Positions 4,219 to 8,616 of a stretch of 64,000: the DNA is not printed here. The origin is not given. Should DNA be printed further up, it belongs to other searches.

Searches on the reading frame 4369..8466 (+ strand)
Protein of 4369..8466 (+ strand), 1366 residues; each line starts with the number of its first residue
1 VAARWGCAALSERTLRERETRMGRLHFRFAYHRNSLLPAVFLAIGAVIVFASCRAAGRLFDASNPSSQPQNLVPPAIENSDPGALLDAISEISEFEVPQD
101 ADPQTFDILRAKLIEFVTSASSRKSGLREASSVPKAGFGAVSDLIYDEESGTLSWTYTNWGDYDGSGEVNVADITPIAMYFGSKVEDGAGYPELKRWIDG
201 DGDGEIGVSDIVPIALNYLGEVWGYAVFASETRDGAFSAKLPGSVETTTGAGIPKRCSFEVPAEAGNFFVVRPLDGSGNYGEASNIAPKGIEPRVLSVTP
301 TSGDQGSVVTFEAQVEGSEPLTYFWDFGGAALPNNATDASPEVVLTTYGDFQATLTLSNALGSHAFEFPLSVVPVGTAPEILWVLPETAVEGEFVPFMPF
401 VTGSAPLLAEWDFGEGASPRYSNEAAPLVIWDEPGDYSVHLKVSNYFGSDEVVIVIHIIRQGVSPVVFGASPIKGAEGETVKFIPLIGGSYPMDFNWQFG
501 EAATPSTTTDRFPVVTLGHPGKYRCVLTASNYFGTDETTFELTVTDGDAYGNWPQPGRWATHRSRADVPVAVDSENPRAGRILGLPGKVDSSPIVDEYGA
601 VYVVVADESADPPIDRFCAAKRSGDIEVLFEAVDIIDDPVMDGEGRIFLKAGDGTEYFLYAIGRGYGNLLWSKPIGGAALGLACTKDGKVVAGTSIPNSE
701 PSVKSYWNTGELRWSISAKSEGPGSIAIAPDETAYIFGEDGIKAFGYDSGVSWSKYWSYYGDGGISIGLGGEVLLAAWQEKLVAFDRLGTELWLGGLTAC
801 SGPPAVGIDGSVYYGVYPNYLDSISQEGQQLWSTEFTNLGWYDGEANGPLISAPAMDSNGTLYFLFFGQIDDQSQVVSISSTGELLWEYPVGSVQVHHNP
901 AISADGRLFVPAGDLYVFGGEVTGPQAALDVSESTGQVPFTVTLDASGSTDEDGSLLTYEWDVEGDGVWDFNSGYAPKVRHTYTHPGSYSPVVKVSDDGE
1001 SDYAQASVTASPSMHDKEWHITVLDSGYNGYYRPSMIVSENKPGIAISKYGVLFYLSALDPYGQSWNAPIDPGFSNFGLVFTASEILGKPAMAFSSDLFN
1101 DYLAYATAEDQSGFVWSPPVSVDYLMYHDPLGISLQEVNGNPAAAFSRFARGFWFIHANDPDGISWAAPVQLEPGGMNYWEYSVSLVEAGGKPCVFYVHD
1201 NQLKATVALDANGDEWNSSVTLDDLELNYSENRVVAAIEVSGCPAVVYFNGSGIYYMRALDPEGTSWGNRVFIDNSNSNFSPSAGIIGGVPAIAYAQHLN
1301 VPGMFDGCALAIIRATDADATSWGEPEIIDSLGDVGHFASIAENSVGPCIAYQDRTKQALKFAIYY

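Call 9: search_protein_families(library=pfam, proteins=[window:4369-8466:+], max_evalue=0.01)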
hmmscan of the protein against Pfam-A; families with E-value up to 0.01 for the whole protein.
window:4369-8466:+ (1366 aa): 8 families
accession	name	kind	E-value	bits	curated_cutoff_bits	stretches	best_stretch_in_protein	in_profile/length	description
PF18911.6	PKD_4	-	3.3e-26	91.6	27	3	932-1008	10-81/85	PKD domain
PF00801.26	PKD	-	5.8e-26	90.7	23.5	3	936-1009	11-79/80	PKD domain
PF22352.2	K319L-like_PKD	-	3.6e-05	24.1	27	1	941-1009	13-83/84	K319L-like, PKD domain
PF13927.12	Ig_3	-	0.00014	22.7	30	0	297-363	5-67/78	Immunoglobulin domain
PF07679.22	I-set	-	0.00017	22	23.7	0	476-544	13-90/90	Immunoglobulin I-set domain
PF18981.6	InlK_D3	-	0.0002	21.8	25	0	507-545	36-74/75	Internalin K domain (D3/D4)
PF13895.12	Ig_2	-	0.00034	21.2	27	0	489-544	25-79/79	Immunoglobulin domain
PF21027.3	Sde0182_C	-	0.0034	18.4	27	0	941-996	1-37/83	Cellulose-binding protein Sde0182, C-terminal domain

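Call 10: search_protein_families(library=ncbifam, proteins=[window:4369-8466:+], max_evalue=0.01)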
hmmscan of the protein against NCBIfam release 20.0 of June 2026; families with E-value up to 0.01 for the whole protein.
window:4369-8466:+ (1366 aa): 1 family
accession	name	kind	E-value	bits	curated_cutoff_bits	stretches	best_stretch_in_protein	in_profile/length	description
TIGR00864.1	PCC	subfamily_domain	9.8e-08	28.8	1861.4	1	307-446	1933-2073/2700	polycystin cation channel protein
